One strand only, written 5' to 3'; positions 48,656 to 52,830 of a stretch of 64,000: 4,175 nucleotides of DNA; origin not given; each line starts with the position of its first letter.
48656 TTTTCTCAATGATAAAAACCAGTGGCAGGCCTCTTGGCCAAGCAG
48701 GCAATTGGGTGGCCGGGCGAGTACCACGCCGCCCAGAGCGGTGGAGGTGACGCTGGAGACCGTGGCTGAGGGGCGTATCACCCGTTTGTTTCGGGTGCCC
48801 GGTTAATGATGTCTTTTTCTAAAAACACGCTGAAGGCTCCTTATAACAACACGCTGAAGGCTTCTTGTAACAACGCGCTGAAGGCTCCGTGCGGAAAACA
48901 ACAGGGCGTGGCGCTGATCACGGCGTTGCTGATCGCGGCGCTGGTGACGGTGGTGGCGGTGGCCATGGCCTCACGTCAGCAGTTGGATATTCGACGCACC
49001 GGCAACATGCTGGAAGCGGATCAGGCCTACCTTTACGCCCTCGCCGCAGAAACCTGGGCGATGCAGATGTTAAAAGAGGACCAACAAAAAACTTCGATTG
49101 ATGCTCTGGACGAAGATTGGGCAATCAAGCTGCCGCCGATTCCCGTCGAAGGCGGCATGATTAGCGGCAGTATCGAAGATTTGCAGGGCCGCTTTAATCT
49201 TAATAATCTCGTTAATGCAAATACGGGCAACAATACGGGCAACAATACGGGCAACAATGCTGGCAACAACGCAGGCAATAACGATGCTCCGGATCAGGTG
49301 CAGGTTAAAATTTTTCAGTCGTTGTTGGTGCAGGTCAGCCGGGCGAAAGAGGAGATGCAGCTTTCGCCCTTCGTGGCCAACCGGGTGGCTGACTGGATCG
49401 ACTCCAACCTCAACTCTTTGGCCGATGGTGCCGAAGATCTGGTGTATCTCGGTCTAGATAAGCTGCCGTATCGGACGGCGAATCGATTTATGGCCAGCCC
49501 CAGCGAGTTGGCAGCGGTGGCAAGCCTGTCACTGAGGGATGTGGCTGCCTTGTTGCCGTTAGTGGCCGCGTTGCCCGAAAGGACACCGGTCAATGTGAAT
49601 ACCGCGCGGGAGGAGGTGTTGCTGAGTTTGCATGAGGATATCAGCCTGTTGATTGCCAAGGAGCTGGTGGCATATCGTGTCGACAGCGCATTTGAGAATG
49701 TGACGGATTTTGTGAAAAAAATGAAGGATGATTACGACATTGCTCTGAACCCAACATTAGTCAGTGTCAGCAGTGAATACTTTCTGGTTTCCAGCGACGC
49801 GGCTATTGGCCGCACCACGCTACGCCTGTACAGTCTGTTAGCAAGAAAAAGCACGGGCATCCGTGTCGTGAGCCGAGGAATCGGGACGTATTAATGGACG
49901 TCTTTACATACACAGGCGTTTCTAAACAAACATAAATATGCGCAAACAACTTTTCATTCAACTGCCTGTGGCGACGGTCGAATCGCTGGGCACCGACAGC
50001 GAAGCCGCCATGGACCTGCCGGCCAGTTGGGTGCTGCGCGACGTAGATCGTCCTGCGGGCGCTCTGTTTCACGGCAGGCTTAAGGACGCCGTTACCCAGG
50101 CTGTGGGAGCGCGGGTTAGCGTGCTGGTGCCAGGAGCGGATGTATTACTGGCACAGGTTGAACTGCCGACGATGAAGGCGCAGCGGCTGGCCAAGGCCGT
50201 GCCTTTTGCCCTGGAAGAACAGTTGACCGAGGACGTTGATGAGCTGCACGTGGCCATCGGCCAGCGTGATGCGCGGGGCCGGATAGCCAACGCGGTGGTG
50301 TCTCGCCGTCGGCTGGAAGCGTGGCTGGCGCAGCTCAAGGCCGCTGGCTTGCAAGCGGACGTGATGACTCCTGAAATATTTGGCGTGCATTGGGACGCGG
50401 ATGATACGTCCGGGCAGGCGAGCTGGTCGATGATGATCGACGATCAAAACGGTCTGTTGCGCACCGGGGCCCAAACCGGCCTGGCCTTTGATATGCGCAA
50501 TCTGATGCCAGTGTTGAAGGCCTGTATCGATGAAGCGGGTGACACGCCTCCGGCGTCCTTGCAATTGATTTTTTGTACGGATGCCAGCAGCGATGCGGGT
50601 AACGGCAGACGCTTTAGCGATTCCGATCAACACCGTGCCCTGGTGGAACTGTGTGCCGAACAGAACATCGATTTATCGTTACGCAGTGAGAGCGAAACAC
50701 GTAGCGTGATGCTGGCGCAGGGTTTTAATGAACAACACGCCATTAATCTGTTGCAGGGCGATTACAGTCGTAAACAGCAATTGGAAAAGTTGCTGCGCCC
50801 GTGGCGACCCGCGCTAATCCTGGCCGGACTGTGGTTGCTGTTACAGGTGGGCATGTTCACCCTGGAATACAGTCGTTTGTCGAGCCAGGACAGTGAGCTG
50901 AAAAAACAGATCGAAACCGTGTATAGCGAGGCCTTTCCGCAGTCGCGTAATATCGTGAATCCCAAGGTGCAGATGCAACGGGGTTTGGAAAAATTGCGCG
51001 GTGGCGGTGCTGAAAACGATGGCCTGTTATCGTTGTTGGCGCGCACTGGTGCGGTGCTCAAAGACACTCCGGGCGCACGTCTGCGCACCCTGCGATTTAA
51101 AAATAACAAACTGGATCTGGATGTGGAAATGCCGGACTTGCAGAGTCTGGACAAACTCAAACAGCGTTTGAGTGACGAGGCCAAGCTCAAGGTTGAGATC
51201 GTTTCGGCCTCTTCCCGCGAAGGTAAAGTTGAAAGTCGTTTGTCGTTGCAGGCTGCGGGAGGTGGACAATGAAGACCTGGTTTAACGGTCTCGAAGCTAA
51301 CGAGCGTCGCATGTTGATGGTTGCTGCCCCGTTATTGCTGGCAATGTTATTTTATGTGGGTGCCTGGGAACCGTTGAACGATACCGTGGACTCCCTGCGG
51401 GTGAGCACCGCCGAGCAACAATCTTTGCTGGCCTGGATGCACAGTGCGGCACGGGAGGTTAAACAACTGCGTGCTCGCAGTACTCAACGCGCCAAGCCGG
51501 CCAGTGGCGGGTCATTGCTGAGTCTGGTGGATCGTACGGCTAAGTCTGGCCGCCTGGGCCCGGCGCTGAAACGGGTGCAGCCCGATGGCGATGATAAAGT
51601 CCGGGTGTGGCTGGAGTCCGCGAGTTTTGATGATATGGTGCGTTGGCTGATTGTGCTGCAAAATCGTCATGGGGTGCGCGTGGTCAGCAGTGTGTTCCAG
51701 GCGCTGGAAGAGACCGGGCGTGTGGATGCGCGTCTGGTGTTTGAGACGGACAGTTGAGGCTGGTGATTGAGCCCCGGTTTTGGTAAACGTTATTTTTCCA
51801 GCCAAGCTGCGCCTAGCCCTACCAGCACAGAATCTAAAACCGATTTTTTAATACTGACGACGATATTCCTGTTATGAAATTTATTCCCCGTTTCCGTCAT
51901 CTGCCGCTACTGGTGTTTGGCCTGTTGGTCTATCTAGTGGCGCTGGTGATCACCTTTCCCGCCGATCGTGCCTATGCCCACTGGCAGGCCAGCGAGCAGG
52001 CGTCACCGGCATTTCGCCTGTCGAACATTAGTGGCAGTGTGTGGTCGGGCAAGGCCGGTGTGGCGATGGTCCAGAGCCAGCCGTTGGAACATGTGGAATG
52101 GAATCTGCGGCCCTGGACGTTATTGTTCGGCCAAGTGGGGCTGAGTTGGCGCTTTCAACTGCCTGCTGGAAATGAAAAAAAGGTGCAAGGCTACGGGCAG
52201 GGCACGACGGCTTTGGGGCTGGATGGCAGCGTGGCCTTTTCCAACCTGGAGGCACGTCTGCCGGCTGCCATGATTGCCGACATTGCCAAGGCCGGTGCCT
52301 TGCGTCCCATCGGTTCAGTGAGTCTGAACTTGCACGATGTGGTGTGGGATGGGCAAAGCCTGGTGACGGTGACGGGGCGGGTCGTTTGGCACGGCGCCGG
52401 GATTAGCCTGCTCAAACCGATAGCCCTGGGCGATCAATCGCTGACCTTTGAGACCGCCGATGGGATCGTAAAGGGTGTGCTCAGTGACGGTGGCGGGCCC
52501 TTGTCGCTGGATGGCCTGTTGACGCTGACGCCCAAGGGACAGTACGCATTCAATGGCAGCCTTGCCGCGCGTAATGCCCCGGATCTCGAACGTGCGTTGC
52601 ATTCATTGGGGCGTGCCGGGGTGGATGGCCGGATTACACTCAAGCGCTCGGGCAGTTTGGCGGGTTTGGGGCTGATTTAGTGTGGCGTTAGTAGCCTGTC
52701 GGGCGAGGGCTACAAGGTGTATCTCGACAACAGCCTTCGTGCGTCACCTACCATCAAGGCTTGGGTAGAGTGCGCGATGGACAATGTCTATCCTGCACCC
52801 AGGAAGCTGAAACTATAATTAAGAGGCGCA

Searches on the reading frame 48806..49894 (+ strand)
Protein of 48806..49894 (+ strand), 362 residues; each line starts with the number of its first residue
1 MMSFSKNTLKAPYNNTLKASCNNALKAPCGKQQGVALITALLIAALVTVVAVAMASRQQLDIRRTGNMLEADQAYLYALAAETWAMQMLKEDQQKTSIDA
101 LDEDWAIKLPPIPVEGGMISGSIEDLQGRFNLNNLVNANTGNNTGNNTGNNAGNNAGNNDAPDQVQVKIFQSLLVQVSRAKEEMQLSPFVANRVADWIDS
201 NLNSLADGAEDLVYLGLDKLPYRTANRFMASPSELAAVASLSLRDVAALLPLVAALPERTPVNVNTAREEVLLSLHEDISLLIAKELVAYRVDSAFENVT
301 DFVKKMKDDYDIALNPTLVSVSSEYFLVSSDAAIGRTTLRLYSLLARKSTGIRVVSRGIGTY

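Call 21: search_protein_families(library=pfam, proteins=[window:48806-49894:+], max_evalue=0.001)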
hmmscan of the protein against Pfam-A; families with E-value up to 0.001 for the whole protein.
window:48806-49894:+ (362 aa): 3 families
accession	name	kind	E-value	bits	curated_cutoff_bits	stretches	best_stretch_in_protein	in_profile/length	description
PF21687.3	T2SSK_1st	-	8.2e-21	75.2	26.2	1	128-258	1-107/107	Type II secretion system (T2SS), protein K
PF03934.19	T2SSK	-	3.5e-09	37.3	24.2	1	262-304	1-43/63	Type II secretion system (T2SS), protein K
PF12836.13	HHH_3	-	0.00025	21.5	27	0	260-304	4-48/65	Helix-hairpin-helix motif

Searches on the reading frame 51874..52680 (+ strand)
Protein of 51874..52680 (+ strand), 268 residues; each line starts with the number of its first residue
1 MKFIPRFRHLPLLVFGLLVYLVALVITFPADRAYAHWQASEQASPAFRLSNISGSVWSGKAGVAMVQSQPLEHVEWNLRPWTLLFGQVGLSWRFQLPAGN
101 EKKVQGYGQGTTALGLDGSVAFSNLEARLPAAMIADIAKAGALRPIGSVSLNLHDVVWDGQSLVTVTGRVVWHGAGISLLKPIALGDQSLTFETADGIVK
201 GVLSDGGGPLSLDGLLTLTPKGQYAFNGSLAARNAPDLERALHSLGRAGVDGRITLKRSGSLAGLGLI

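Call 21: search_protein_families(library=pfam, proteins=[window:51874-52680:+], max_evalue=0.001)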
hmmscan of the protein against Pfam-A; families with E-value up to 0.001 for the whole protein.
window:51874-52680:+ (268 aa): 1 family
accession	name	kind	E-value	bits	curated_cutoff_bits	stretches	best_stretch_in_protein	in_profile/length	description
PF01203.25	T2SSN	-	4.5e-38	131.9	29.6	1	47-256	3-210/211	Type II secretion system (T2SS), protein N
